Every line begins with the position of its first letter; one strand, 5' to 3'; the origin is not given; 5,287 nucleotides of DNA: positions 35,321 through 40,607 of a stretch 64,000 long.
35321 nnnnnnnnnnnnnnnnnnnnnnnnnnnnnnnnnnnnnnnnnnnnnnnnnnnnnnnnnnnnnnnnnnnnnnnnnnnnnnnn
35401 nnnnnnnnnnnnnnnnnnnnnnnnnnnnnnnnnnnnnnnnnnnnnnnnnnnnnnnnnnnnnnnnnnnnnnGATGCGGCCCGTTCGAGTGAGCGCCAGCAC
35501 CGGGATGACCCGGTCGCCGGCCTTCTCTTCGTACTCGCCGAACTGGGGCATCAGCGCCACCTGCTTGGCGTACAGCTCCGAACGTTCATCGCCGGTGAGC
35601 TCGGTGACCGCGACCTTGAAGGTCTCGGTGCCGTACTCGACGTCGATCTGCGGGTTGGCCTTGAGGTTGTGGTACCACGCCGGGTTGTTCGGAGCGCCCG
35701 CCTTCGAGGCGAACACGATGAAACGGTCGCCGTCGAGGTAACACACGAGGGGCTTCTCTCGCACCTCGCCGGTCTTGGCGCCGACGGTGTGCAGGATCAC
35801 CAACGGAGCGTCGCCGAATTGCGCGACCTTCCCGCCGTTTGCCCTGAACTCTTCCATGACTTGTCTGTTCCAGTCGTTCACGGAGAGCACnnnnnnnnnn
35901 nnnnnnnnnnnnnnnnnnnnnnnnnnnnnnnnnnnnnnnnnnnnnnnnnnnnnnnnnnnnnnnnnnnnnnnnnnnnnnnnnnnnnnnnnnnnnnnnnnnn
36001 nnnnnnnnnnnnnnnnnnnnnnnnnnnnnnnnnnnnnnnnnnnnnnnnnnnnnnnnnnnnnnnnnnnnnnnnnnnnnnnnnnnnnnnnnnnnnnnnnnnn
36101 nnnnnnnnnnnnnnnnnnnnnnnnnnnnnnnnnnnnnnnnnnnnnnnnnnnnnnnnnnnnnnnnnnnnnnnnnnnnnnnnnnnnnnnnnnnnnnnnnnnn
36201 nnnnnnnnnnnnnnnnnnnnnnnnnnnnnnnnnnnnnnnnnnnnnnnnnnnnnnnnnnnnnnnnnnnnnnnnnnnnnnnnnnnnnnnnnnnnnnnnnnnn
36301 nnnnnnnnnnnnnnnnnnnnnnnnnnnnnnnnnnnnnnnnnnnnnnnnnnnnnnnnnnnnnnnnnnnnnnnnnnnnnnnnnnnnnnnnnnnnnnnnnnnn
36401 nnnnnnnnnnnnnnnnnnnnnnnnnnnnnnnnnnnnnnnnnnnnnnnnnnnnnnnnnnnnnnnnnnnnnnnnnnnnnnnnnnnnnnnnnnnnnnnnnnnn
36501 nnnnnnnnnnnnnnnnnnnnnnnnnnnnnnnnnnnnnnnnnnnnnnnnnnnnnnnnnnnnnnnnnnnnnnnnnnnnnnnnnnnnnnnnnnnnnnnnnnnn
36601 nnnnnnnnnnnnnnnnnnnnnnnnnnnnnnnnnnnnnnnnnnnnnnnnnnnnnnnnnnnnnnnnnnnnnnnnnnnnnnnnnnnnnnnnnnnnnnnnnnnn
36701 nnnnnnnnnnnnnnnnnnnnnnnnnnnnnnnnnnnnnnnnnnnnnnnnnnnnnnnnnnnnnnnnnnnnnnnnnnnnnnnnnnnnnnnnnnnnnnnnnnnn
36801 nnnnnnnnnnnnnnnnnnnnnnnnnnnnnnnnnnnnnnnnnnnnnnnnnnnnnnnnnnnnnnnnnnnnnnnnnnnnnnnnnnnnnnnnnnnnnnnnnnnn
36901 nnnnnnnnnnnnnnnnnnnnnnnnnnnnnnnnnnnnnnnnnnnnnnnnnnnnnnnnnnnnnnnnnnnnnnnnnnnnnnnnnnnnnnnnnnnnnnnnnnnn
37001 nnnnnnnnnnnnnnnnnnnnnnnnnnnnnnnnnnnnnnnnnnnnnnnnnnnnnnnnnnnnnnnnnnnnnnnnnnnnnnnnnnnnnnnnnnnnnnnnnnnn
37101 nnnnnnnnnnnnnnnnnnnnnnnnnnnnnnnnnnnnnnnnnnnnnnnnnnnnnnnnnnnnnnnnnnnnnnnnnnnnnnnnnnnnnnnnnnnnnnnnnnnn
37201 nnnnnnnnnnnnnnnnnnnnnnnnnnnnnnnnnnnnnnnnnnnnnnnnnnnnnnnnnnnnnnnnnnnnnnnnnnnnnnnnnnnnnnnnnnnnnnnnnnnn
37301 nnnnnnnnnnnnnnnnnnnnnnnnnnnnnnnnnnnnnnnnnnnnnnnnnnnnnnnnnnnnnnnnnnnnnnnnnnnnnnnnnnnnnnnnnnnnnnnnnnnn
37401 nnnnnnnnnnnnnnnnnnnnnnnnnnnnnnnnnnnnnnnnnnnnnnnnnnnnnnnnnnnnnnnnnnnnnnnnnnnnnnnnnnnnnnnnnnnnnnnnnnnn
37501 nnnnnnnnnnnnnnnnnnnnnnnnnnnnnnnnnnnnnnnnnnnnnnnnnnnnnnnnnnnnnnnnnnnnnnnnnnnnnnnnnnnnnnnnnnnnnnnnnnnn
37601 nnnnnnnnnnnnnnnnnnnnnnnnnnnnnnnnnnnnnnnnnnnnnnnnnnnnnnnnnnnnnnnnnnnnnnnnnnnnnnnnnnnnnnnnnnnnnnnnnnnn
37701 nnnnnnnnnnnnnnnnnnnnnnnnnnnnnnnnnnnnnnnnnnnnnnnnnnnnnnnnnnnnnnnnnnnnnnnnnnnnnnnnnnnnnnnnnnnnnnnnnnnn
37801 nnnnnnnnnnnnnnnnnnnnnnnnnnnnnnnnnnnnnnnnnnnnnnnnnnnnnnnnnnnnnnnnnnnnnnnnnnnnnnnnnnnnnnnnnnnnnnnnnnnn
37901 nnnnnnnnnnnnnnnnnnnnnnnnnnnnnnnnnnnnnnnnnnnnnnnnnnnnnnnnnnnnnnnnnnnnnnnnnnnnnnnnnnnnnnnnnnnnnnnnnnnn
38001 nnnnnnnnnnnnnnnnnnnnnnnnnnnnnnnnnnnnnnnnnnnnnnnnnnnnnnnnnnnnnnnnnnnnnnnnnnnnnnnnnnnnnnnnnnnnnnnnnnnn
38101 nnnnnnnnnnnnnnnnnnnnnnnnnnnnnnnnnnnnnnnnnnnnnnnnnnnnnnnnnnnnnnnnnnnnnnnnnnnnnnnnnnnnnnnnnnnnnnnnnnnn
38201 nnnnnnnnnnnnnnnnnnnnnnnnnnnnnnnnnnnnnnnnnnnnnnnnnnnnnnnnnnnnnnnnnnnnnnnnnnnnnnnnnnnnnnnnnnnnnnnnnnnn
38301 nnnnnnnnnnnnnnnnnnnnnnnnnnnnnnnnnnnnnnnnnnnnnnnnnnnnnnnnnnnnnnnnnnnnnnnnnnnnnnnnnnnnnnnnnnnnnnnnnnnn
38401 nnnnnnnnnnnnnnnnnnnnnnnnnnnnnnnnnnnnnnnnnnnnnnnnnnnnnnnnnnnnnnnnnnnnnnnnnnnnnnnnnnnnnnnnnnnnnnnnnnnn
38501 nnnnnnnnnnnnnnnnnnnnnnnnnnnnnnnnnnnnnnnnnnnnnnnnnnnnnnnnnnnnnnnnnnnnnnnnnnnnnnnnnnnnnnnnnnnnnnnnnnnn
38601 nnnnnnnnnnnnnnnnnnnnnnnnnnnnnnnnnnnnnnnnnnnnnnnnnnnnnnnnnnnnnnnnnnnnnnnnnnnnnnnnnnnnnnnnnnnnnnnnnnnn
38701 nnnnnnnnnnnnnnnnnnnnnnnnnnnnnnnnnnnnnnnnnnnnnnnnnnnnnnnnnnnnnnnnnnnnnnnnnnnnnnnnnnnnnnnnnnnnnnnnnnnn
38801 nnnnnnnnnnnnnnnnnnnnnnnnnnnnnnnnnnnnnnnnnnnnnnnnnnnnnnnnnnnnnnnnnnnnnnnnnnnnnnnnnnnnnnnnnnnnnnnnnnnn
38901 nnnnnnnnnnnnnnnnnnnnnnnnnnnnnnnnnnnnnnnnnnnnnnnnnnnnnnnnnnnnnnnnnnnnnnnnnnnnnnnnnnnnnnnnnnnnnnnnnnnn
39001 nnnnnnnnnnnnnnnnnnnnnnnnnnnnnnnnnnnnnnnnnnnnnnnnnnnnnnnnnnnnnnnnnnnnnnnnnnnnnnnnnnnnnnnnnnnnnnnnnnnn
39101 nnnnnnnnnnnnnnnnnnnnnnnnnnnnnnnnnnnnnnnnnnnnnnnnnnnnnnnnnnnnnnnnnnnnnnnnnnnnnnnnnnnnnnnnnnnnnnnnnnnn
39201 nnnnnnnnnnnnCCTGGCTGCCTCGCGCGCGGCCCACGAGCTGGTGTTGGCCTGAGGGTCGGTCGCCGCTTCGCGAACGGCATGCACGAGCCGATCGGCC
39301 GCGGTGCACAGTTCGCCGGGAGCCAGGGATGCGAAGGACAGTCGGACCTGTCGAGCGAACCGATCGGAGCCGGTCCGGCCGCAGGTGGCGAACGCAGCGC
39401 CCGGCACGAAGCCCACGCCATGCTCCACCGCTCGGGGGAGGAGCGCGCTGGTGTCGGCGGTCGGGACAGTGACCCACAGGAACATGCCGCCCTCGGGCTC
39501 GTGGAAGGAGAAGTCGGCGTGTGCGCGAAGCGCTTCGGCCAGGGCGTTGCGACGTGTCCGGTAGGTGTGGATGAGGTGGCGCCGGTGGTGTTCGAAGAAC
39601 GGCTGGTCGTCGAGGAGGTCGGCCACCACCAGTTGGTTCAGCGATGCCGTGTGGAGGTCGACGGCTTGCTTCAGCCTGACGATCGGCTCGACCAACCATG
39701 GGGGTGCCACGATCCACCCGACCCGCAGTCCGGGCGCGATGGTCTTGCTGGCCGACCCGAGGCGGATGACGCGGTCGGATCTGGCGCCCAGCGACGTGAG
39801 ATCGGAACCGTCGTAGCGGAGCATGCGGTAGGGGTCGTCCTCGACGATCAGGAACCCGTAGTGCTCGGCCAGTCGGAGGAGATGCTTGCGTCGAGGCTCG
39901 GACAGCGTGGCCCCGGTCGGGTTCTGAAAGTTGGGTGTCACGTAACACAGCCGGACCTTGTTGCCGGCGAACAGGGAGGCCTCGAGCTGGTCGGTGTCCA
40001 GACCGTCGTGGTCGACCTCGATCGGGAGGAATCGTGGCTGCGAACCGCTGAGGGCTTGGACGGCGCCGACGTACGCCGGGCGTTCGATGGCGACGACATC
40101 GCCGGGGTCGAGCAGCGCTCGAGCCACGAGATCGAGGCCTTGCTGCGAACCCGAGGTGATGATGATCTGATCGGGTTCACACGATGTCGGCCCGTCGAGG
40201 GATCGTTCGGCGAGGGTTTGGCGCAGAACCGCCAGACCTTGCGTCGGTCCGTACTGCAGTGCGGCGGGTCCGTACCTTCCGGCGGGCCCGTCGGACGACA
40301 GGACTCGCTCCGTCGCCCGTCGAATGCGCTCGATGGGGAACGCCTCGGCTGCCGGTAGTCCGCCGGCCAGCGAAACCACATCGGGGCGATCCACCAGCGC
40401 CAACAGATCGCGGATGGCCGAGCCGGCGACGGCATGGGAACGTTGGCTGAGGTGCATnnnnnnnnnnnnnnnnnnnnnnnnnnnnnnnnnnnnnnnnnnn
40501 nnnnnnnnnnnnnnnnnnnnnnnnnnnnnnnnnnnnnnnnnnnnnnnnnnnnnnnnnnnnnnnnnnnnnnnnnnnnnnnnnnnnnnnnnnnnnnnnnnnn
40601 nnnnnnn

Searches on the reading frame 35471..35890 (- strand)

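Call 42: search_protein_families(library=pfam, proteins=[window:35471-35890:-], max_evalue=0.00001)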
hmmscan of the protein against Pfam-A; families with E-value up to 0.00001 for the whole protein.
window:35471-35890:- (140 aa): 1 family
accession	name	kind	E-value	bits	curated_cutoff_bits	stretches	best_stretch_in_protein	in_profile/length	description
PF04075.20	F420H2_quin_red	-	2.5e-32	112.2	22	1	7-135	1-129/130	F420H(2)-dependent quinone reductase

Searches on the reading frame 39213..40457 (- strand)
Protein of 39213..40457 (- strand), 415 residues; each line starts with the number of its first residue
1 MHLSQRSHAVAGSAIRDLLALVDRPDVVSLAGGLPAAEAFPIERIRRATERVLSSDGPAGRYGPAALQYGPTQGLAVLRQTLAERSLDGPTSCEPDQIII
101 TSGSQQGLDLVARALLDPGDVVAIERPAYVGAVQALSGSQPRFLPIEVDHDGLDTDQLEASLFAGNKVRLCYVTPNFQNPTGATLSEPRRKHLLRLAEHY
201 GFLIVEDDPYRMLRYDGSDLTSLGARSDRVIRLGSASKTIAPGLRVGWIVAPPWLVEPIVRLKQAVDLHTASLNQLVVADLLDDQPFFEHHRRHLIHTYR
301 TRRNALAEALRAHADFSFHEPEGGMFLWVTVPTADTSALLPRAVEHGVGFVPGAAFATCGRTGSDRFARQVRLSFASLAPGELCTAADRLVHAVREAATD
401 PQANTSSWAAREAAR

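Call 42: search_protein_families(library=pfam, proteins=[window:39213-40457:-], max_evalue=0.00001)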
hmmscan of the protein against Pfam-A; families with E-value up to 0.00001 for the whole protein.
window:39213-40457:- (415 aa): 2 families
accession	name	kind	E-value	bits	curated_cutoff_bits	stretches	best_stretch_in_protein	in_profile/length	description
PF00155.27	Aminotran_1_2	-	9.8e-35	120.8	19.7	1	41-390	18-361/361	Aminotransferase class I and II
PF12897.13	Asp_aminotransf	-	1.2e-08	34.6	27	1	143-400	148-415/421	Aspartate amino-transferase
